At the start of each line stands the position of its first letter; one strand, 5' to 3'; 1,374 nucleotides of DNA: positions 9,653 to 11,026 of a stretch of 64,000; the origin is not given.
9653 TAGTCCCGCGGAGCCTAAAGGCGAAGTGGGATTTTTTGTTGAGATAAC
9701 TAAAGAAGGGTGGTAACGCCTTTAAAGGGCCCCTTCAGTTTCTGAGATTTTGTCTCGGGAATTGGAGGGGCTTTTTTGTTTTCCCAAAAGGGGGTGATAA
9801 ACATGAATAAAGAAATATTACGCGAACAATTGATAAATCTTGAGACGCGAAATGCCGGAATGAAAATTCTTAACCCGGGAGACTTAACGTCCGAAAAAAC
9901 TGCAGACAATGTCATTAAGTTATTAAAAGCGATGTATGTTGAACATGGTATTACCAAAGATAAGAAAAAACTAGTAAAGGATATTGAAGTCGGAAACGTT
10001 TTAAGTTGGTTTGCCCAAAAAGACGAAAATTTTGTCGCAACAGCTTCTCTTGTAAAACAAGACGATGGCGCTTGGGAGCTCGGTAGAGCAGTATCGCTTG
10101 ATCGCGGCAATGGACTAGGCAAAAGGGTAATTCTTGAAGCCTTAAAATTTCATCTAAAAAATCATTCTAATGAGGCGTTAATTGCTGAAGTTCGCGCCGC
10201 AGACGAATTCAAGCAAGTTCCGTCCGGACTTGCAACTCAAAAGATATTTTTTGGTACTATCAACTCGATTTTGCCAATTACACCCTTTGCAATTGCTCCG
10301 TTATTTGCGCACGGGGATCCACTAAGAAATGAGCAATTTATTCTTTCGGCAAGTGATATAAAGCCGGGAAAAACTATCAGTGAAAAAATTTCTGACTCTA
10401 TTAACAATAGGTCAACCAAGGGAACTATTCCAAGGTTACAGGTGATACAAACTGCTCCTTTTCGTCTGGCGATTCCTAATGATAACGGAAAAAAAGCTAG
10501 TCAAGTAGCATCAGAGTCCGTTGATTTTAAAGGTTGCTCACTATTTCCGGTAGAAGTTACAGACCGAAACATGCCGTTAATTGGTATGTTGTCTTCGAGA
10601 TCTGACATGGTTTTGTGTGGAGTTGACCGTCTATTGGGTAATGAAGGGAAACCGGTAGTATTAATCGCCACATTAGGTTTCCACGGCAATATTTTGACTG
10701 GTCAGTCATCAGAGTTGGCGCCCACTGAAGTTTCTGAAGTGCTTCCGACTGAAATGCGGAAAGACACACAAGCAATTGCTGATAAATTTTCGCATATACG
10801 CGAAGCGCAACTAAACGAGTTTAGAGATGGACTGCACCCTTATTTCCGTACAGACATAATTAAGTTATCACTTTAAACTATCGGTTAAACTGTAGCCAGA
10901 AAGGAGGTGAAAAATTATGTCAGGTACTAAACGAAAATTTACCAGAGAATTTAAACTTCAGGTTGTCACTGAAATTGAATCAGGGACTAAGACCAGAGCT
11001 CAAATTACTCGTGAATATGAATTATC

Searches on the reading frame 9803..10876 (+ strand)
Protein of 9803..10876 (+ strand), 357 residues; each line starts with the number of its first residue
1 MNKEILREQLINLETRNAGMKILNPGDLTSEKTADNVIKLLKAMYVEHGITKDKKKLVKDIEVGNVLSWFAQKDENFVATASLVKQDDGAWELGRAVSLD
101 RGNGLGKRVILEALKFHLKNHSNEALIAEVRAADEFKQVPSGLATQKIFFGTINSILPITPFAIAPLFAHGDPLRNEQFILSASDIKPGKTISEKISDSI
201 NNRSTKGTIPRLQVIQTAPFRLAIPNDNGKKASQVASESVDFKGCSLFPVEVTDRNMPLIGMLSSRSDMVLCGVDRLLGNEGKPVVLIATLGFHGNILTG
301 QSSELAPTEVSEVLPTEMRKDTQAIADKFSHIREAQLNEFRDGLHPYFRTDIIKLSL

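Call 6: search_protein_families(library=pfam, proteins=[window:9803-10876:+], max_evalue=0.01)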
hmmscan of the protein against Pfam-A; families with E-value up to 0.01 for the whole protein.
window:9803-10876:+ (357 aa): 1 family
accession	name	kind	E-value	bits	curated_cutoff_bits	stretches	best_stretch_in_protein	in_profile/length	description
PF00583.31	Acetyltransf_1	-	0.0097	16.6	20.7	0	61-133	28-103/116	Acetyltransferase (GNAT) family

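Call 7: find_homologous_proteins(query=window:9803-10876:+)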
Query window:9803-10876:+ (357 aa): 40 proteins with E <= 0.001 among 3534 candidates.
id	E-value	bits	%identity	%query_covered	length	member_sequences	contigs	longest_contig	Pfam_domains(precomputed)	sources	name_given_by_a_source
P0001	5.0e-231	783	100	100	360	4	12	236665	-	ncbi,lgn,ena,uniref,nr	ncbi:MAG: hypothetical protein UU16_C0017G0010 [Candidatus Woesebacteria bacterium GW2011_GWA2_40_7]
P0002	9.7e-163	559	72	99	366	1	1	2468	-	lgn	-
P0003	2.0e-159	548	72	94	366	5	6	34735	-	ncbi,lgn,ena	-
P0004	3.4e-153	528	70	96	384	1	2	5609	-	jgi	jgi:hypothetical protein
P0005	3.2e-151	521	68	95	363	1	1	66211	-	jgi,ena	-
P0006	9.1e-151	520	64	99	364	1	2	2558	-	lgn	-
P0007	9.2e-147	507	67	96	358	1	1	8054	-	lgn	-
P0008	3.3e-146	505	69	92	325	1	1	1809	-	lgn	-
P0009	5.7e-145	501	65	99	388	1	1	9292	-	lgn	-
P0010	6.9e-145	500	68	93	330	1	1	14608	-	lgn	-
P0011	6.3e-144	497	64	99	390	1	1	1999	-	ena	-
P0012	1.7e-136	473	65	94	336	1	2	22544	-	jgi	jgi:predicted GNAT family N-acyltransferase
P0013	2.8e-136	472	67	92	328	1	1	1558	-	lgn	-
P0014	6.1e-135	468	64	93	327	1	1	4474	-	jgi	jgi:hypothetical protein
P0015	2.2e-134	466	61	94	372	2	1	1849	-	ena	-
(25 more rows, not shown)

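Call 12: find_encoding_contigs(protein=P0003, flank=6000, max_places=3)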
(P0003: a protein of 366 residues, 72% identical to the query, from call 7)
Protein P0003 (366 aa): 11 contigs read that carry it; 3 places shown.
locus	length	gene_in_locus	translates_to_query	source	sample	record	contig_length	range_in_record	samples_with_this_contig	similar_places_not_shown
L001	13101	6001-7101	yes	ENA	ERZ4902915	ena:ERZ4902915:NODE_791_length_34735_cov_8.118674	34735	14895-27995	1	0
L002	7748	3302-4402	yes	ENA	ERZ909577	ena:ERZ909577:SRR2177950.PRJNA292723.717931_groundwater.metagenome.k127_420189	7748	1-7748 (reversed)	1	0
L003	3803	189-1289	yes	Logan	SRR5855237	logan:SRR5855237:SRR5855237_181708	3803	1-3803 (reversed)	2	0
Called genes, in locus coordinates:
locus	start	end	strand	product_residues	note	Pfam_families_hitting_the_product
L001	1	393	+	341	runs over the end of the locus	PF02912:Phe_tRNA-synt_N, PF01409:tRNA-synt_2d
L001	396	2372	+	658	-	PF03483:B3_4, PF03484:B5, PF17759:tRNA_synthFbeta, PF03147:FDX-ACB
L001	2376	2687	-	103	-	-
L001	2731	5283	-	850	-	PF00912:Transgly, PF00905:Transpeptidase, PF17957:Big_7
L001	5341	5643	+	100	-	-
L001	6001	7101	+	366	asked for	-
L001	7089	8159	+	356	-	PF01546:Peptidase_M20, PF07687:M20_dimer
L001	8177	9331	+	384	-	PF00579:tRNA-synt_1b, PF01479:S4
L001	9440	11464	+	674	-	PF17191:RecG_wedge, PF01336:tRNA_anti-codon, PF00270:DEAD, PF04851:ResIII, PF00271:Helicase_C, PF22590:Cas3-like_C_2 (weak), PF19833:RecG_dom3_C (weak)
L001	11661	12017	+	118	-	PF01029:NusB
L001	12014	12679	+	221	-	PF22935:RM44_endonuclase (faint), PF14622:Ribonucleas_3_3, PF00636:Ribonuclease_3, PF00035:dsrm, PF14709:DND1_DSRM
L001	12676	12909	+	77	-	PF13083:KH_KhpA-B, PF07650:KH_2 (weak), PF00013:KH_1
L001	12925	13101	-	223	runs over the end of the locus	-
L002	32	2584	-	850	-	PF00912:Transgly, PF00905:Transpeptidase, PF17957:Big_7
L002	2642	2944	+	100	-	-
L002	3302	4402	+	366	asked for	-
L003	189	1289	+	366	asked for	-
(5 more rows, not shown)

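Call 15: find_related_loci(query=A1, collection=genome_contigs, flank=5000)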
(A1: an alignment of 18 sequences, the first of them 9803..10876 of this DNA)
Query A1 (357 aa) in genome_contigs; peptide patterns used: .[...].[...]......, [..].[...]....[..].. (x = any residue, [..] = any of these).
52 stretches matched a pattern; 3 encode a relative of the query (tblastn E <= 1e-3); 3 distinct loci.
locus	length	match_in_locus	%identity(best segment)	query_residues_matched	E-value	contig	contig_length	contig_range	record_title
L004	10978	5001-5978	49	1-332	7e-102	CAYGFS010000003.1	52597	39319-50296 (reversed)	MAG TPA_asm: uncultured Pseudomonadales bacterium isolate ERP113451_co1_9 genome assembly, contig: NODE_505_length_52597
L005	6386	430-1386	50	1-329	2e-105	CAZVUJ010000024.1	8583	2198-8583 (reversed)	MAG TPA_asm: uncultured Pseudomonadales bacterium isolate SRP192515_co2_107 genome assembly, contig: NODE_7165_length_85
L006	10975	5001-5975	46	1-336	4e-90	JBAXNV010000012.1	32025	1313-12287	MAG: bacterium isolate ELA488 MAG488_12, whole genome shotgun sequence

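Call 16: find_related_loci(query=A1, collection=metagenome_contigs, flank=5000)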
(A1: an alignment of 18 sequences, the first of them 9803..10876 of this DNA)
Query A1 (357 aa) in metagenome_contigs; peptide patterns used: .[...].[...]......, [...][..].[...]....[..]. (x = any residue, [..] = any of these).
114 stretches matched a pattern; 15 encode a relative of the query (tblastn E <= 1e-3); 15 distinct loci.
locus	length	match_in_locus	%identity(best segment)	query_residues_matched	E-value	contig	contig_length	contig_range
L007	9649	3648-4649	72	1-334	6e-170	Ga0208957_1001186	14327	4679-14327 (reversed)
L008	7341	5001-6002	72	1-334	6e-170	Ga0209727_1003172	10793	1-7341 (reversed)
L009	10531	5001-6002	72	1-334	6e-170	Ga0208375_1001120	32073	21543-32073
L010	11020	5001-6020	68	1-340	2e-160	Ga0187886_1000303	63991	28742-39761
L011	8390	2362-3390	62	1-342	4e-139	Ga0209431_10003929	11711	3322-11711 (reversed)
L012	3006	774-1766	60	1-332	3e-143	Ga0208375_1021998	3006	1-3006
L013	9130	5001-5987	58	1-336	4e-136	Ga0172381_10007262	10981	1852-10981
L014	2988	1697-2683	57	1-336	2e-138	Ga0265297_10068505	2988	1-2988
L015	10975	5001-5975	46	1-336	1e-89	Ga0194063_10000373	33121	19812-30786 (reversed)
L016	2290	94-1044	47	1-330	7e-93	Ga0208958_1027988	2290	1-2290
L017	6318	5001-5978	44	1-338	8e-88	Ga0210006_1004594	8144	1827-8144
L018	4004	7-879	46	36-338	2e-81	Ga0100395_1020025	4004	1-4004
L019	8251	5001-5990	42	1-343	2e-81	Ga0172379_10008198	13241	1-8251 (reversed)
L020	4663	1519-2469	43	1-329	2e-81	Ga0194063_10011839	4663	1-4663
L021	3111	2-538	59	153-332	7e-70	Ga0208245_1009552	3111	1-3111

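Call 25: predict_structure(alignment_id=A2)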
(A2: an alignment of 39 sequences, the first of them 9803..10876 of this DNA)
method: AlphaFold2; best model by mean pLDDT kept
length: 357 residues; sequences in the alignment: 39
mean_pLDDT: 92.0   pTM: 0.89
mean pLDDT of the five models: 92.0, 92.0, 91.6, 90.2, 89.7
residues with pLDDT >= 90: 278; 70-90: 60; 50-70: 17; < 50: 2
segments of 3 or more residues with pLDDT < 50: none
pLDDT, mean of each block of 10 residues (from residue 1): 90 88 96 95 75 89 97 93 96 92 91 97 96 88 94 96 94 91 96 97 94 94 97 96 95 98 97 97 98 86 93 97 98 93 66 50
secondary structure, 60 per line:
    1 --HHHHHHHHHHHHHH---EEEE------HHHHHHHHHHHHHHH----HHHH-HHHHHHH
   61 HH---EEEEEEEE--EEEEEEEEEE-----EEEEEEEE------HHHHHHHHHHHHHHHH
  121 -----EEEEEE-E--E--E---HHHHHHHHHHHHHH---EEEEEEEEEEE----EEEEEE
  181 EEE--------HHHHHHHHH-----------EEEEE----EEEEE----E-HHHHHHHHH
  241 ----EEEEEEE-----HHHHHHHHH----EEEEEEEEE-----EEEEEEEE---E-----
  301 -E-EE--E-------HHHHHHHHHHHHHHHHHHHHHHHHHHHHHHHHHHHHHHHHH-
elements in order: H3-16 E20-23 H30-44 H49-52 H54-62 E66-73 E76-85 E91-98 H105-120 E126-131 H143-156 E160-170 E175-183 H192-200 E212-216 E221-225 H232-240 E245-251 H257-265 E270-278 E284-291 H316-356

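Call 28: search_protein_representatives(alignment_id=A2)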
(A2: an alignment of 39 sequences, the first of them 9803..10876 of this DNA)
Query: 39 sequences, 333 profile positions. Proteins with E-value up to 0.001 (for the whole library): 71; up to 1e-10: 60; up to 1e-30: 36. The best 71 are listed.
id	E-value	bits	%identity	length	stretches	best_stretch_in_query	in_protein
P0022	1.2e-151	520.9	-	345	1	1-331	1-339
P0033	9.0e-134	462.1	-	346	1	1-329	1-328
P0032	5.9e-129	446.3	-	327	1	1-324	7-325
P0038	5.4e-121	420.1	-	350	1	1-331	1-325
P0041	5.8e-120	416.8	-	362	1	1-331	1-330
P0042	3.0e-119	414.4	-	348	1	1-328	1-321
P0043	2.7e-115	401.4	-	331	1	1-331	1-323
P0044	8.1e-114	396.5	-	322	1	1-327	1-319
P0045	1.7e-102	359.3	-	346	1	1-330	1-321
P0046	1.6e-87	310.1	-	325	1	1-327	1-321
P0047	9.8e-79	281.2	-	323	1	10-328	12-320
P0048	6.9e-76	271.9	-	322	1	12-327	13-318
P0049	1.4e-71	257.7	-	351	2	3-189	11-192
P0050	4.5e-66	239.6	-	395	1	8-329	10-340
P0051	2.4e-65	237.2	-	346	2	2-186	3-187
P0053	1.6e-64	234.5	-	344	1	6-319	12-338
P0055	2.7e-61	223.9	-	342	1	3-326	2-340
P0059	9.1e-58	212.3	-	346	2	4-185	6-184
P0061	1.3e-56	208.5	-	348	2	4-202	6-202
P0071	3.4e-33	131.5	-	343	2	7-182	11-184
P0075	7.0e-27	110.8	-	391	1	12-183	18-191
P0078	9.6e-26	107.0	-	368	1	17-183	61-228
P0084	1.3e-22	96.7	-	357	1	30-182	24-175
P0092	2.6e-17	79.3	-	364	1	20-183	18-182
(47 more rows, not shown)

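Call 48: search_protein_families(library=ncbifam, proteins=[window:9803-10876:+, L011:3471-3995:+, L013:7233-8282:+], max_evalue=0.001)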
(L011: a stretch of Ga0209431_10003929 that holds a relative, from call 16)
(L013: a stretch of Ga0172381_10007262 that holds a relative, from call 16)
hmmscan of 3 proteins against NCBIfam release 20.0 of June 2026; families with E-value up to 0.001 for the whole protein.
window:9803-10876:+ (357 aa): 0 families

L011:3471-3995:+ (174 aa): 3 families
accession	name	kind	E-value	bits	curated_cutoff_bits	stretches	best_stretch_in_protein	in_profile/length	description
NF010053.0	PRK13530.1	subfamily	1.9e-05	25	215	0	1-54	1-49/133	arsenate reductase (thioredoxin)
NF007520.0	PRK10126.1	equivalog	0.0002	21.8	243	0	6-29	5-28/147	low molecular weight protein-tyrosine-phosphatase Wzb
TIGR02691.1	arsC_pI258_fam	equivalog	0.00071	19.8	174.3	0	74-157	48-122/129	arsenate reductase (thioredoxin)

L013:7233-8282:+ (349 aa): 1 family
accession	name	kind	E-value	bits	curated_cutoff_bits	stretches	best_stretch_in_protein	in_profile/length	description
NF038349.1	dPGM_arch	equivalog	3.7e-07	30.2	225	1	160-286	25-150/194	2,3-diphosphoglycerate-dependent phosphoglycerate mutase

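Call 86: search_protein_families(library=pfam, proteins=[P0049, P0050, P0053, P0055, P0061, P0071, P0075, P0078, P0084, P0092], max_evalue=0.01)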
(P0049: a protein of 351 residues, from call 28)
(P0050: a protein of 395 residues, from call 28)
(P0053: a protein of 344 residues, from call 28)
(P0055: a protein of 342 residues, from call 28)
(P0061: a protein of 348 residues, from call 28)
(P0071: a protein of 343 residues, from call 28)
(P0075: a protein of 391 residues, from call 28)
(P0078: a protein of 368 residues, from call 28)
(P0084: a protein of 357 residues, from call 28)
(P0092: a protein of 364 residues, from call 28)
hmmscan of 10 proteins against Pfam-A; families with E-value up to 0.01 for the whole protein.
P0049 (351 aa): 0 families

P0050 (395 aa): 0 families

P0053 (344 aa): 0 families

P0055 (342 aa): 1 family
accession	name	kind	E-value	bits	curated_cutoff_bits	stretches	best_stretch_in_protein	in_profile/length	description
PF00583.31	Acetyltransf_1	-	0.0081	16.9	20.7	0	54-132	20-103/116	Acetyltransferase (GNAT) family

P0061 (348 aa): 0 families

P0071 (343 aa): 0 families

P0075 (391 aa): 0 families

P0078 (368 aa): 0 families

P0084 (357 aa): 0 families

P0092 (364 aa): 0 families

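Call 87: find_homologous_proteins(query=P0049, max_evalue=0.00001)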
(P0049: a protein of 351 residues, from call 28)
Query P0049 (351 aa): 15 proteins with E <= 0.00001 among 5890 candidates.
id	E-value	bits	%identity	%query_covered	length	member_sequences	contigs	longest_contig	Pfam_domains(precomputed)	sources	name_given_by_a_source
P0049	8.9e-231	783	100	100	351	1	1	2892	-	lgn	-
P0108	2.7e-93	331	46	97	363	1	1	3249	-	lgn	-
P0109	2.8e-92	328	47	97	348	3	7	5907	-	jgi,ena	-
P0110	1.7e-90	322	49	91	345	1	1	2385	-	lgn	-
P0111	7.4e-90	320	46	97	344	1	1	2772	-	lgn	-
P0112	9.1e-86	306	47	90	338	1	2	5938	-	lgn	-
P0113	1.1e-85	306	45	91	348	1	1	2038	-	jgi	jgi:hypothetical protein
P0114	1.1e-85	306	44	96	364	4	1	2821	-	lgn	-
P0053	3.2e-83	298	46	91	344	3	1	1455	-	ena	-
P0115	3.6e-83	298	43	96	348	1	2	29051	-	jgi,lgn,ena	jgi:hypothetical protein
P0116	4.3e-76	274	42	97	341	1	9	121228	-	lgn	-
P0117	1.8e-69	253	41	91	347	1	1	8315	-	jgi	jgi:hypothetical protein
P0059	2.9e-66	242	42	91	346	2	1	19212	-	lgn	-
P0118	3.4e-46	176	38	84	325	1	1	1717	-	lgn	-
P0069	4.5e-45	172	47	51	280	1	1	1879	-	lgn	-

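Call 88: find_encoding_contigs(protein=P0116, flank=5000, max_places=2)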
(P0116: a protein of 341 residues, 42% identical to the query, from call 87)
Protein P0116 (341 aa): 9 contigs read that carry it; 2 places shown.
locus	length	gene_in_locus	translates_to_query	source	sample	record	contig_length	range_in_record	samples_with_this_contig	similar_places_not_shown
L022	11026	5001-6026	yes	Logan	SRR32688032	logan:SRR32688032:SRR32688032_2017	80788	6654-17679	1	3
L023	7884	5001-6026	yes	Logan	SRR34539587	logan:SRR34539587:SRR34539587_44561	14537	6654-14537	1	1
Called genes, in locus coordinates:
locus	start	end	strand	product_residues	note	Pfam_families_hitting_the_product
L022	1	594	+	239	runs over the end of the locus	PF01177:Asp_Glu_race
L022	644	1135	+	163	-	-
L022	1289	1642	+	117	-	-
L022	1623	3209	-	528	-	PF00282:Pyridoxal_deC, PF00266:Aminotran_5 (faint)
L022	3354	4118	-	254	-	PF07228:SpoIIE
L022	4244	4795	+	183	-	PF13671:AAA_33 (weak), PF01202:SKI (faint)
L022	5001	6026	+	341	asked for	-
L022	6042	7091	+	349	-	PF04389:Peptidase_M28 (faint), PF01546:Peptidase_M20, PF07687:M20_dimer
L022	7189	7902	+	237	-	-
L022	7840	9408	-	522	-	PF00239:Resolvase, PF07508:Recombinase, PF13408:Zn_ribbon_recom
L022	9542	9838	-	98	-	-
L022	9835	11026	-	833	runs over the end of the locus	PF13155:Toprim_2 (weak), PF27228:MTBMA_p00010_2nd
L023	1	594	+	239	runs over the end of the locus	PF01177:Asp_Glu_race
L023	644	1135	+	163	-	-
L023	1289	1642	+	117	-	-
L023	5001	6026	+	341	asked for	-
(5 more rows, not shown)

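Call 89: find_encoding_contigs(protein=P0115, flank=5000, max_places=2)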
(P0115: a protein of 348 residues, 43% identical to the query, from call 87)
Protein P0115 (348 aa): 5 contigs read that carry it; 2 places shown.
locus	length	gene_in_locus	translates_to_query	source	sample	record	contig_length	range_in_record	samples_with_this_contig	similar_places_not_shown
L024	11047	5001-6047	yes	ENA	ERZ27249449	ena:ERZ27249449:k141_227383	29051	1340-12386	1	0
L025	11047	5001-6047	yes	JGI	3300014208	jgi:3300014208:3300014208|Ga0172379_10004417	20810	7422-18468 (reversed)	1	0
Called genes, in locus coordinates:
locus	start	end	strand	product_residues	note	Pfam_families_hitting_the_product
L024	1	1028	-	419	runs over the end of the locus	PF00579:tRNA-synt_1b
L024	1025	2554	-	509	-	PF00282:Pyridoxal_deC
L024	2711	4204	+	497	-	PF07475:Hpr_kinase_C (weak), PF27840:ScmC (weak), PF00056:Ldh_1_N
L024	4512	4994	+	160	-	-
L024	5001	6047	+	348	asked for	-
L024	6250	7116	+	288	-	PF01546:Peptidase_M20, PF07687:M20_dimer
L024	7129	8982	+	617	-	PF03483:B3_4, PF00579:tRNA-synt_1b, PF22421:SYY_C-terminal, PF01479:S4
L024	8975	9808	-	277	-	PF03808:Glyco_tran_WecG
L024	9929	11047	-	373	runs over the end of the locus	PF13439:Glyco_transf_4, PF13579:Glyco_trans_4_4 (weak), PF00534:Glycos_transf_1, PF13692:Glyco_trans_1_4, PF20706:GT4-conflict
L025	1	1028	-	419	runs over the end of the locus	PF00579:tRNA-synt_1b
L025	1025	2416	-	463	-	PF00282:Pyridoxal_deC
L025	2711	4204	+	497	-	PF07475:Hpr_kinase_C (weak), PF27840:ScmC (weak), PF00056:Ldh_1_N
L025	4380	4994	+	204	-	-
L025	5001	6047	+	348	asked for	-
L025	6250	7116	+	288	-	PF01546:Peptidase_M20, PF07687:M20_dimer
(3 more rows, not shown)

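Call 90: find_encoding_contigs(protein=P0059, flank=5000, max_places=2)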
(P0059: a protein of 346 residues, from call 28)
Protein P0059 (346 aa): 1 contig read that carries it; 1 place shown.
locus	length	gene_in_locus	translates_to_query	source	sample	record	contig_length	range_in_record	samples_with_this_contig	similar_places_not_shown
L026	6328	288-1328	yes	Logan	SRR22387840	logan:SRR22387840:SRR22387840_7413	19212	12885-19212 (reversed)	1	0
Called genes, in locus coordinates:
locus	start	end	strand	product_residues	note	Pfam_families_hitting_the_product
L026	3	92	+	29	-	?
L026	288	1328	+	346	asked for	-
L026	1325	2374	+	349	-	PF01546:Peptidase_M20, PF07687:M20_dimer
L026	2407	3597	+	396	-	PF00579:tRNA-synt_1b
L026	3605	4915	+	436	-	PF01943:Polysacc_synt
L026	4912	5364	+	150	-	-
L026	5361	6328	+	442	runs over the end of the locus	-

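Call 95: search_solved_structures(query=A2, max_evalue=1)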
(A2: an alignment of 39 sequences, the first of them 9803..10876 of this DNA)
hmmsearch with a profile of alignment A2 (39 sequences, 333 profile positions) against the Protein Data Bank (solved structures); distinct sequences matched with E-value up to 1: 6.
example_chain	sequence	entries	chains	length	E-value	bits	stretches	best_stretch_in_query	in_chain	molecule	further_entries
1ghe_A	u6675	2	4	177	0.14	14.4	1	56-122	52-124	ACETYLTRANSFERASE | TABTOXIN RESISTANCE PROTEIN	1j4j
9qvs_A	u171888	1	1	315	0.37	13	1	151-212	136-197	Butirosin biosynthesis protein H N-terminal domain-containing protein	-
9qvo_A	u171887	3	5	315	0.52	12.5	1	150-212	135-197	Butirosin biosynthesis protein H N-terminal domain-containing protein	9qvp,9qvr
9qvk_A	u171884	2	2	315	0.59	12.3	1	151-212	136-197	Butirosin biosynthesis protein H N-terminal domain-containing protein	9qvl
9quz_A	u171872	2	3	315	0.59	12.3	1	151-212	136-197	Butirosin biosynthesis protein H N-terminal domain-containing protein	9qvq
9qvj_A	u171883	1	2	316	0.6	12.3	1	151-212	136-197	Butirosin biosynthesis protein H N-terminal domain-containing protein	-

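Call 97: fold_search(model_id=the predicted structure, library=pdb)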
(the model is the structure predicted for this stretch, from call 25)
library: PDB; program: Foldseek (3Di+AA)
matches with E <= 10: 964; with E <= 0.001: 267
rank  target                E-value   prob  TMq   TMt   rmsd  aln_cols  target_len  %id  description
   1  1ghe_B                7.2e-07  1.00  0.35  0.67   4.2       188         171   18  CRYSTAL STRUCTURE OF TABTOXIN RESISTANCE PROTEIN COMPLEXED WITH AN ACYL COENZYME A (released 2003-01-14)
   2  1tiq_B                1.1e-06  1.00  0.32  0.61   5.3       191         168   12  Crystal Structure of an Acetyltransferase (PaiA) in complex with CoA and DTT from Bacillus subtilis, Northeast Structu (released 2004-07-13)
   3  8osp_A                4.0e-06  1.00  0.33  0.62   4.1       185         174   10  GCN5-related N-Acetyltransferase from Lactobacillus curiae (released 2023-07-05)
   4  2vi7_A                4.0e-06  1.00  0.33  0.64   4.5       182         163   13  Structure of a Putative Acetyltransferase (PA1377)from Pseudomonas aeruginosa (released 2008-05-20)
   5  1ghe_A                5.0e-06  1.00  0.34  0.65   4.1       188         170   18  CRYSTAL STRUCTURE OF TABTOXIN RESISTANCE PROTEIN COMPLEXED WITH AN ACYL COENZYME A (released 2003-01-14)
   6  1tiq_A                6.0e-06  1.00  0.33  0.61   5.2       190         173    9  Crystal Structure of an Acetyltransferase (PaiA) in complex with CoA and DTT from Bacillus subtilis, Northeast Structu (released 2004-07-13)
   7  5z6n_B                7.2e-06  1.00  0.30  0.66   5.5       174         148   14  Crystal structure of Escherichia coli ElaA (released 2019-01-30)
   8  8gxj_C                7.6e-06  1.00  0.32  0.55   4.5       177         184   14  Pseudomonas aeruginosa N-acetyltransferase domain-containing protein PA3270 (released 2022-10-12)
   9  8zt4_A                7.6e-06  1.00  0.30  0.39   6.5       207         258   16  Complex structure of N-acetyltransferase SbzI and carrier protein SbzG in the biosynthesis of altemicidin (released 2025-02-05)
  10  8gxj_B                1.1e-05  1.00  0.33  0.57   4.6       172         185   14  Pseudomonas aeruginosa N-acetyltransferase domain-containing protein PA3270 (released 2022-10-12)
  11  2vi7_B                1.3e-05  1.00  0.32  0.61   4.9       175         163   13  Structure of a Putative Acetyltransferase (PA1377)from Pseudomonas aeruginosa (released 2008-05-20)
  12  1xeb_E                1.5e-05  1.00  0.31  0.70   4.2       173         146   16  Crystal Structure of an Acyl-CoA N-acyltransferase from Pseudomonas aeruginosa (released 2004-10-26)
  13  2r7h_B                1.5e-05  1.00  0.33  0.66   4.5       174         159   13  CRYSTAL STRUCTURE OF A putative acetyltransferase of the GNAT family (DDE_3044) FROM DESULFOVIBRIO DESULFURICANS SUBSP (released 2007-09-25)
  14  1n71_A                1.5e-05  1.00  0.32  0.58   5.9       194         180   11  Crystal structure of aminoglycoside 6'-acetyltransferase type Ii in complex with coenzyme A (released 2003-03-18)
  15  8gxj_A                1.5e-05  1.00  0.33  0.56   4.2       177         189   16  Pseudomonas aeruginosa N-acetyltransferase domain-containing protein PA3270 (released 2022-10-12)
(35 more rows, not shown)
